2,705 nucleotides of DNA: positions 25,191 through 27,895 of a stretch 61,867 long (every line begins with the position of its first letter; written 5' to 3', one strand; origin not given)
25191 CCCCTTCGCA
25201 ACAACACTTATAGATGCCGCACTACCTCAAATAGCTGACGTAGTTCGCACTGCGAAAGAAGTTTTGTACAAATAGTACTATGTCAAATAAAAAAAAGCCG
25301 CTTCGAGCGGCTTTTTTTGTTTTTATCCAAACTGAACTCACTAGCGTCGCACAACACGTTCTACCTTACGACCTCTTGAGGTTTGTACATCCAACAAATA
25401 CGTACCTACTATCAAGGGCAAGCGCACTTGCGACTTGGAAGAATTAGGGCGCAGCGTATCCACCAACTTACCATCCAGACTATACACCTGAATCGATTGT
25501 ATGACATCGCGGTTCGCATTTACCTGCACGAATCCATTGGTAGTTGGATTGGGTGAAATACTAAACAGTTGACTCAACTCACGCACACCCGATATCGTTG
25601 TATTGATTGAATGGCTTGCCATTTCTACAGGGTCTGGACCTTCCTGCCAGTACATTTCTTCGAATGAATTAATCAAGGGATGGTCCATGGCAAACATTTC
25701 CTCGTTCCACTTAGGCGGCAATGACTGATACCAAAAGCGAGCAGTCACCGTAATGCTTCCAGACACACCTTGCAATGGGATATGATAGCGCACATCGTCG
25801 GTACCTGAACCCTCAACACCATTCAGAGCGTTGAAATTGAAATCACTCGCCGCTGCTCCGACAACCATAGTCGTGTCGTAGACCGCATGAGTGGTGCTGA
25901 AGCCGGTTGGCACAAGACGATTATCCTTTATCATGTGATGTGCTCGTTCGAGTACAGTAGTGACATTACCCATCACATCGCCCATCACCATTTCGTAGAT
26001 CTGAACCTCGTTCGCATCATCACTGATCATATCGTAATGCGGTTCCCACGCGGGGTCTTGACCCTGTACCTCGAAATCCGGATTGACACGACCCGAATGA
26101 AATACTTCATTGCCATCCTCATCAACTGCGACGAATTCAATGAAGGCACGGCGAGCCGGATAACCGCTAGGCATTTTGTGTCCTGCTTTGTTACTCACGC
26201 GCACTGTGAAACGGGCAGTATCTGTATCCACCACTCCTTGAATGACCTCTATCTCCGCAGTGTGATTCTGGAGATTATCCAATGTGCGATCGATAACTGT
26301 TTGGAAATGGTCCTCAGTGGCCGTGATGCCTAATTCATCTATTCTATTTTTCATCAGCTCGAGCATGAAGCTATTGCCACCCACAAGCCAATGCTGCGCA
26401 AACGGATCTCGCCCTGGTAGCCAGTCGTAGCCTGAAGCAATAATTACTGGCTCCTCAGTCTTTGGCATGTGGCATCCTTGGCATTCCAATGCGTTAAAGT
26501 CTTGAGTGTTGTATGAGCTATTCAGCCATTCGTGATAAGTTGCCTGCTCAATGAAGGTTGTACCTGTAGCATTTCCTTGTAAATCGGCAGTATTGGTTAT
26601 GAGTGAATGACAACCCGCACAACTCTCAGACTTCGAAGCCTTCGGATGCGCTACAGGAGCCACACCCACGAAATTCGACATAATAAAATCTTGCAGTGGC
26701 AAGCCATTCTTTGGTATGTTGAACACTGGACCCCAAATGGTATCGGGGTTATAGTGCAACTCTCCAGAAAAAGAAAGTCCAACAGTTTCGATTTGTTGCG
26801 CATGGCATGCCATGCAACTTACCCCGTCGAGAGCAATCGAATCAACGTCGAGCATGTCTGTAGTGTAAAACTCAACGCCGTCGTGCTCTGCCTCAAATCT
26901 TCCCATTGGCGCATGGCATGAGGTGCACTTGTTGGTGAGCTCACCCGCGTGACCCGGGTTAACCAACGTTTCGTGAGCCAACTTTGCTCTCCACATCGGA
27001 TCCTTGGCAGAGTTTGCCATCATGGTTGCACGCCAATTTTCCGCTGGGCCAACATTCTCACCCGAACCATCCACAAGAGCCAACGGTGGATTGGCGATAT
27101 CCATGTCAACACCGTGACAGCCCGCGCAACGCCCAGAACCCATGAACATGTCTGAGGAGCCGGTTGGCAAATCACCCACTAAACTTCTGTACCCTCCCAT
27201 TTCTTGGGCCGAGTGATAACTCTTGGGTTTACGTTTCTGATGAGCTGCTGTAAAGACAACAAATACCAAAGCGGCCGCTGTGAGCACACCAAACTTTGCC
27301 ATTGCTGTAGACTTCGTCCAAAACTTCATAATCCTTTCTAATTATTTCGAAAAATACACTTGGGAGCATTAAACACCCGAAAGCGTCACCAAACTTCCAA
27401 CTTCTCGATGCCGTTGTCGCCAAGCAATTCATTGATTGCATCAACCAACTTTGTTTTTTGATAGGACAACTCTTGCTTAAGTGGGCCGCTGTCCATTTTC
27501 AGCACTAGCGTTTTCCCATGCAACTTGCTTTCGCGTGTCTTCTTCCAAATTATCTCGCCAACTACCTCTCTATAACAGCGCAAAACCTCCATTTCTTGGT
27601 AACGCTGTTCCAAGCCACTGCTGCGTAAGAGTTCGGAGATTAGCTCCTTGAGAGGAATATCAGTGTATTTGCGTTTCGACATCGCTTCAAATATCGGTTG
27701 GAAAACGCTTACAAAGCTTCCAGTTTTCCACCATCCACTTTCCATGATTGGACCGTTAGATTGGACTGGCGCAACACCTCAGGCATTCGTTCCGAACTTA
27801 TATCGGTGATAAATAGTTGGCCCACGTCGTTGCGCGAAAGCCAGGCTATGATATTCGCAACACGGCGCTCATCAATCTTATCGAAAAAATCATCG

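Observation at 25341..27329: Five-heme c-type cytochrome carrying a T9SS sorting domain, a candidate cell-surface electron-transfer protein in a Bacteroidota genome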

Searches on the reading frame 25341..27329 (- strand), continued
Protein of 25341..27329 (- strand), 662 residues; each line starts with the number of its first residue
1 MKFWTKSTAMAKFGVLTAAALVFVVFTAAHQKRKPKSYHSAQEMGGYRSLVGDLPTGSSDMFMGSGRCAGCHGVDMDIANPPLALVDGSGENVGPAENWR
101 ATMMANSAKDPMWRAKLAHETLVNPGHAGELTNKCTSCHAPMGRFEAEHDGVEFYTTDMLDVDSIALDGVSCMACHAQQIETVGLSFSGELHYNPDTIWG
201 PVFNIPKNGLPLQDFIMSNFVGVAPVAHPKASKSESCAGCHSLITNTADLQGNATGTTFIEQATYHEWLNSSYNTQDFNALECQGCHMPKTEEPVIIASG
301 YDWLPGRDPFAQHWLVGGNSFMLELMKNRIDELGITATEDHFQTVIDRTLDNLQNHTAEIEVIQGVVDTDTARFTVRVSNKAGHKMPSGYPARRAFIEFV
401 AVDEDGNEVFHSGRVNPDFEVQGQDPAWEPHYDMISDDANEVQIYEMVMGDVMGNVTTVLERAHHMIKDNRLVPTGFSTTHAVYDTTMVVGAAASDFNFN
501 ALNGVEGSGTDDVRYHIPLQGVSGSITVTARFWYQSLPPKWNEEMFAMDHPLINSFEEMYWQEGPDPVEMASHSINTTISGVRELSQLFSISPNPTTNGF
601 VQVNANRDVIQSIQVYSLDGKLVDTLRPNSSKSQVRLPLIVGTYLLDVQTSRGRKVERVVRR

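Call 69: search_protein_families(library=pfam, proteins=[P0208, P0224, P0226, P0234, P0238, P0265, P0188, P0197, P0204, P0237], max_evalue=0.001)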
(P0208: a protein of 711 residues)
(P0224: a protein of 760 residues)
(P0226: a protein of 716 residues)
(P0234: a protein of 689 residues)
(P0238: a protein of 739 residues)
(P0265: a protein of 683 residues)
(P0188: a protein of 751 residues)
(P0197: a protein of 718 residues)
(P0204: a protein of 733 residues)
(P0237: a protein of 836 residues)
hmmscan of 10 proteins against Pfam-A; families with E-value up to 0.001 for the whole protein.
P0208 (711 aa): 4 families
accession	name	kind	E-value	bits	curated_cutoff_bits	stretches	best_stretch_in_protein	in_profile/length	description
PF03160.20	Calx-beta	-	8.2e-14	52.1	27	1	53-143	6-98/119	Calx-beta domain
PF22113.1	Mtrc-MtrF_II-IV_dom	-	1.1e-06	28.8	30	1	166-290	69-166/176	Outer membrane cytochrome MtrC/MtrF-like, domains II/IV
PF14522.11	Cytochrome_C7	-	3.9e-05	23.8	24.8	0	327-395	27-66/67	Cytochrome c7 and related cytochrome c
PF09699.15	Paired_CXXCH_1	-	0.00036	20.6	20.6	0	238-256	6-24/41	Doubled CXXCH motif (Paired_CXXCH_1)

P0224 (760 aa): 5 families
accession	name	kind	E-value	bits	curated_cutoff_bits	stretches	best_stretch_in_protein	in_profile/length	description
PF01925.25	TauE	-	2.3e-27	96.6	32.6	1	2-183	62-235/237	Sulfite exporter TauE/SafE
PF13435.11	Cytochrome_C554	-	4.4e-07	31.2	20.8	0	247-356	1-83/84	Cytochrome c554 and c-prime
PF14522.11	Cytochrome_C7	-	2.6e-06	27.6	24.8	0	402-462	33-66/67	Cytochrome c7 and related cytochrome c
PF14537.11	Cytochrom_c3_2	-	0.00011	23.1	25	0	304-358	22-66/79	Cytochrome c3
PF22113.1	Mtrc-MtrF_II-IV_dom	-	0.00023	21.2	30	0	245-358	81-165/176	Outer membrane cytochrome MtrC/MtrF-like, domains II/IV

P0226 (716 aa): 3 families
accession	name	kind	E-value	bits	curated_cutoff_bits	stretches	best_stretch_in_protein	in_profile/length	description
PF03160.20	Calx-beta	-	8.3e-15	55.3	27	1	37-138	6-114/119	Calx-beta domain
PF09699.15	Paired_CXXCH_1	-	0.00032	20.7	20.6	0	233-249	6-22/41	Doubled CXXCH motif (Paired_CXXCH_1)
PF14522.11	Cytochrome_C7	-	0.00049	20.3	24.8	0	337-396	36-66/67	Cytochrome c7 and related cytochrome c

P0234 (689 aa): 8 families
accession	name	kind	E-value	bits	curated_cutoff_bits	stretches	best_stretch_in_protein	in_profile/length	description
PF22113.1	Mtrc-MtrF_II-IV_dom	-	1.3e-07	31.7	30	0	326-400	75-138/176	Outer membrane cytochrome MtrC/MtrF-like, domains II/IV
PF14537.11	Cytochrom_c3_2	-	2.9e-06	28.1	25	0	227-280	23-66/79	Cytochrome c3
PF14522.11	Cytochrome_C7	-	4.9e-06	26.7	24.8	0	162-279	7-67/67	Cytochrome c7 and related cytochrome c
PF13442.11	Cytochrome_CBB3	-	5.6e-06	27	27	0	382-405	11-31/68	Cytochrome C oxidase, cbb3-type, subunit III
PF05345.18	He_PIG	-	2.5e-05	25.1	24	1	60-141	5-95/96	Putative Ig domain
PF03264.19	Cytochrom_NNT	-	0.0001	22.5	24.1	0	167-241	62-136/174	NapC/NirT cytochrome c family, N-terminal region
PF13435.11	Cytochrome_C554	-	0.00047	21.5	20.8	0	169-278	1-83/84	Cytochrome c554 and c-prime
PF09699.15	Paired_CXXCH_1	-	0.00055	20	20.6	0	168-181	7-20/41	Doubled CXXCH motif (Paired_CXXCH_1)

P0238 (739 aa): 1 family
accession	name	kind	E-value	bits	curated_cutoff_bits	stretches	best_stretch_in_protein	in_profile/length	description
PF03160.20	Calx-beta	-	2.8e-19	69.7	27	1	53-162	5-119/119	Calx-beta domain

P0265 (683 aa): 5 families
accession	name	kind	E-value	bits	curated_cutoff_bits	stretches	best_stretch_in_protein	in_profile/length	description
PF13442.11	Cytochrome_CBB3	-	1.1e-14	54.9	27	1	38-125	2-68/68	Cytochrome C oxidase, cbb3-type, subunit III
PF00034.26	Cytochrom_C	-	1e-11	46.4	21.3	1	41-127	3-88/90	Cytochrome c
PF22113.1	Mtrc-MtrF_II-IV_dom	-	6.7e-08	32.7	30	0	173-286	80-165/176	Outer membrane cytochrome MtrC/MtrF-like, domains II/IV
PF14537.11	Cytochrom_c3_2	-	8.3e-08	33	25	0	339-396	20-67/79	Cytochrome c3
PF14522.11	Cytochrome_C7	-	4.1e-06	26.9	24.8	0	339-398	6-53/67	Cytochrome c7 and related cytochrome c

P0188 (751 aa): 6 families
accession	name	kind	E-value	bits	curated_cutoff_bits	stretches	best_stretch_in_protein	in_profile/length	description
PF13442.11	Cytochrome_CBB3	-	4.9e-11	43.2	27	1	656-726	3-68/68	Cytochrome C oxidase, cbb3-type, subunit III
PF00034.26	Cytochrom_C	-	1.1e-08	36.7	21.3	1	657-692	2-33/90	Cytochrome c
PF14522.11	Cytochrome_C7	-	7.5e-06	26.1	24.8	0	79-187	13-67/67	Cytochrome c7 and related cytochrome c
PF22113.1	Mtrc-MtrF_II-IV_dom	-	3.6e-05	23.8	30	0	79-189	81-166/176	Outer membrane cytochrome MtrC/MtrF-like, domains II/IV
PF14537.11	Cytochrom_c3_2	-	0.00015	22.6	25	0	132-188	22-66/79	Cytochrome c3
PF09699.15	Paired_CXXCH_1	-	0.00089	19.3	20.6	0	134-148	4-18/41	Doubled CXXCH motif (Paired_CXXCH_1)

P0197 (718 aa): 3 families
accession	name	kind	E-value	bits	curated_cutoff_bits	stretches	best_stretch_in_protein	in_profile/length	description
PF14537.11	Cytochrom_c3_2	-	1.5e-07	32.2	25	0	89-147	22-66/79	Cytochrome c3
PF14522.11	Cytochrome_C7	-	2.3e-07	31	24.8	0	129-257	5-66/67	Cytochrome c7 and related cytochrome c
PF22113.1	Mtrc-MtrF_II-IV_dom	-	6.3e-07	29.5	30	1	24-148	69-166/176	Outer membrane cytochrome MtrC/MtrF-like, domains II/IV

P0204 (733 aa): 3 families
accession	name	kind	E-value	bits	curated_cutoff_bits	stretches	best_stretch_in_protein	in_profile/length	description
PF22113.1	Mtrc-MtrF_II-IV_dom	-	6.1e-07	29.6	30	0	24-132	83-166/176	Outer membrane cytochrome MtrC/MtrF-like, domains II/IV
PF14522.11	Cytochrome_C7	-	2.4e-05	24.5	24.8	0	110-130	54-67/67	Cytochrome c7 and related cytochrome c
PF13442.11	Cytochrome_CBB3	-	0.00071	20.3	27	0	24-56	13-42/68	Cytochrome C oxidase, cbb3-type, subunit III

P0237 (836 aa): 3 families
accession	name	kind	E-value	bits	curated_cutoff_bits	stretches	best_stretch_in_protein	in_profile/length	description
PF00753.33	Lactamase_B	-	1.9e-10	41.5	22.7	1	622-700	9-88/196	Metallo-beta-lactamase superfamily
PF02335.20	Cytochrom_C552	-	1e-05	25.2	24.1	0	141-228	246-321/438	Cytochrome c552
PF12706.13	Lactamase_B_2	-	0.00044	20.3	27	1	631-698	3-74/200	Beta-lactamase superfamily domain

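Call 76: search_solved_structures(query=A2, max_evalue=10, show_alignments=4)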
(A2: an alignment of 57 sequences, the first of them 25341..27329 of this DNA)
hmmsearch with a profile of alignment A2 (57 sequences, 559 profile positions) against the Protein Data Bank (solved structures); distinct sequences matched with E-value up to 10: 32.
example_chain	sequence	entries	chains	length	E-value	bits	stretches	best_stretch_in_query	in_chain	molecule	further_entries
5ze8_A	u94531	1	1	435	4.2e-11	45.3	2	344-394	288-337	cytochrome c552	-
9wt8_A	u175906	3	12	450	2.5e-08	36.2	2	1-280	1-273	Cytochrome c,Multiheme cytochrome c selenoprotein (MccSep)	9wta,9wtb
9wt9_A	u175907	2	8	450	2.9e-08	35.9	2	1-280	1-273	Cytochrome c,Multiheme cytochrome c selenoprotein mutant (MccSep U325A) | Cytochrome c,Multiheme cytochrome c selenoprotein (MccSep)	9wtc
7c52_C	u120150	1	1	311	0.0015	20.4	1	115-164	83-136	Photosynthetic reaction center cytochrome c subunit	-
5b5m_C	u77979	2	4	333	0.0019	20.1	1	115-164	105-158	Photosynthetic reaction center cytochrome c subunit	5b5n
1eys_C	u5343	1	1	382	0.002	20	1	115-163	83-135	PHOTOSYNTHETIC REACTION CENTER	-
3wmm_C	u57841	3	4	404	0.0024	19.7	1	115-163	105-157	Photosynthetic reaction center C subunit | Photosynthetic reaction center cytochrome c subunit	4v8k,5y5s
8bcx_A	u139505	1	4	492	0.008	18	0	52-88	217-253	Nitrite reductase (cytochrome; ammonia-forming)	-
6ef8_A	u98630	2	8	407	0.015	17.1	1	142-225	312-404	C-type cytochrome OmcS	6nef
3rn1_A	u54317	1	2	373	0.1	14.3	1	97-138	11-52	Methylamine utilization protein MauG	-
3rlm_A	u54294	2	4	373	0.12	14.1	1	97-138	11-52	Methylamine utilization protein MauG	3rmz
3rn0_A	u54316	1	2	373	0.12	14.1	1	97-138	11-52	Methylamine utilization protein MauG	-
4y5r_A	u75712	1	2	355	0.14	13.9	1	97-138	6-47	Methylamine utilization protein MauG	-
4rkm_A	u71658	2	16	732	0.14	13.9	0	116-274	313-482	MccA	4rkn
4o1q_A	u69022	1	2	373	0.15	13.8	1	97-138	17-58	Methylamine utilization protein MauG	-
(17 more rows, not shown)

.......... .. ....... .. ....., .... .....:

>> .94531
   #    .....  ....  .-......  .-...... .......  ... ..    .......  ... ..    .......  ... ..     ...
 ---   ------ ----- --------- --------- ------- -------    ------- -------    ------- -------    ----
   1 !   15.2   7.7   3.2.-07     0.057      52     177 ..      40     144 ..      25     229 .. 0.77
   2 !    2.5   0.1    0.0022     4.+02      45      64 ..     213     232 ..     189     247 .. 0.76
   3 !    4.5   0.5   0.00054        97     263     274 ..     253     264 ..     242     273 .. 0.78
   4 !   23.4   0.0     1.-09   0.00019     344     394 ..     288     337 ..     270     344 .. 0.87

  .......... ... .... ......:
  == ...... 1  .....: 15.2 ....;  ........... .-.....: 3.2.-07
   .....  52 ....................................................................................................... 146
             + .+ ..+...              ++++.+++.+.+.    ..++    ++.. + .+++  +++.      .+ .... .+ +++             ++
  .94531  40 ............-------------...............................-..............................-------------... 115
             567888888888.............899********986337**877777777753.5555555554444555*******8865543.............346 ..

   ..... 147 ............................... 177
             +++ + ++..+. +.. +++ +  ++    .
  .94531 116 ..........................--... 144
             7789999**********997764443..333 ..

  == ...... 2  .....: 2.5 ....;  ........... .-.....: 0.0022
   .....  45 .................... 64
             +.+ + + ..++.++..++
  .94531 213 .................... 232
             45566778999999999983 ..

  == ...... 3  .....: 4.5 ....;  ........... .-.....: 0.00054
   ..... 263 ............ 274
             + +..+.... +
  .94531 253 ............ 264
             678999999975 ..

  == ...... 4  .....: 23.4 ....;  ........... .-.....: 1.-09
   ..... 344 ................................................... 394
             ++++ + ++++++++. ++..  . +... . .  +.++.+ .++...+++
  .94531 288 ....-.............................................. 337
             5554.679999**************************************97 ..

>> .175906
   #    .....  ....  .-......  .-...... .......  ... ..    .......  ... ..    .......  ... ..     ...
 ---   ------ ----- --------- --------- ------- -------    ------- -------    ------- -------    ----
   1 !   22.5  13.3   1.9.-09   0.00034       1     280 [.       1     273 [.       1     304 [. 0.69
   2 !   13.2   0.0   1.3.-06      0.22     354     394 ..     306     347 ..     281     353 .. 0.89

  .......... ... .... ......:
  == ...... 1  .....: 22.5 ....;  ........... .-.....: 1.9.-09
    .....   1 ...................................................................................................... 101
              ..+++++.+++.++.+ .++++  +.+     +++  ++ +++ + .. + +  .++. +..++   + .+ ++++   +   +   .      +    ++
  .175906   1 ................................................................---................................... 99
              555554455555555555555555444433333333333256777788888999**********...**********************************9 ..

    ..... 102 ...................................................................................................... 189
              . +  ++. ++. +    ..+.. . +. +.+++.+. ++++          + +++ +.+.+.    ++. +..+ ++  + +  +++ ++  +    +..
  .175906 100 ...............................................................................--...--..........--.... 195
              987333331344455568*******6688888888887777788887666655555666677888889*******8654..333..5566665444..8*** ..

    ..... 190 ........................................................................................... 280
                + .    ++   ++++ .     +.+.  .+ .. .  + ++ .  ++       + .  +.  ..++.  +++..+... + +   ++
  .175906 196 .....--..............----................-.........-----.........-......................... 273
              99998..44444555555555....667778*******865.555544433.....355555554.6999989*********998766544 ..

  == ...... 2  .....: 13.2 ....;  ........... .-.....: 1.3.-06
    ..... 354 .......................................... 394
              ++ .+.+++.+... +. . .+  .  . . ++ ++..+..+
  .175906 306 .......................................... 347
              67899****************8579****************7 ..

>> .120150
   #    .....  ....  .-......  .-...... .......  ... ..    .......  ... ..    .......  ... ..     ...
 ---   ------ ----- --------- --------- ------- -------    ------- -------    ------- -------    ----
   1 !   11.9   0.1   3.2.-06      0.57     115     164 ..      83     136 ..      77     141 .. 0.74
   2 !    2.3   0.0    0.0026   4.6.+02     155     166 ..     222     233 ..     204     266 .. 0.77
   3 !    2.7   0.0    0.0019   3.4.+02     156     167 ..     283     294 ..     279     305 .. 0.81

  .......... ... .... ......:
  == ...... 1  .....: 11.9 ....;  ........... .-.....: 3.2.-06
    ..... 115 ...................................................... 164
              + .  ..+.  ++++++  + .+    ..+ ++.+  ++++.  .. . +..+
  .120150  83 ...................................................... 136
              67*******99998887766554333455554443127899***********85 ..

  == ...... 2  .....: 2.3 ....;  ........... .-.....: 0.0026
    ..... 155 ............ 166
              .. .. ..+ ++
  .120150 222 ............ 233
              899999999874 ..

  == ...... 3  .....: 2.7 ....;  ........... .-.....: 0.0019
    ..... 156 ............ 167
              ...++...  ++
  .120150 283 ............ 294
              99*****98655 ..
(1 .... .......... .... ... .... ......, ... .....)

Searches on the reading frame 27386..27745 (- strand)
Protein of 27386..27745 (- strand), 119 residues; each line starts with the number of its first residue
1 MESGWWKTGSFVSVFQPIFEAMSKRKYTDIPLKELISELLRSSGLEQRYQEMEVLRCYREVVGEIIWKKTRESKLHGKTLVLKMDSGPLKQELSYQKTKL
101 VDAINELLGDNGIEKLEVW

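Call 19: search_protein_families(library=pfam, proteins=[window:27386-27745:-], max_evalue=0.00001)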
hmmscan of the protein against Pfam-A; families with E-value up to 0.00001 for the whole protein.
window:27386-27745:- (119 aa): 1 family
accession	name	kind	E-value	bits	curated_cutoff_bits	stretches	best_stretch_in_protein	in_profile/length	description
PF05258.17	DciA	-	3.1e-17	63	24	1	31-118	1-89/89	Dna[CI] antecedent, DciA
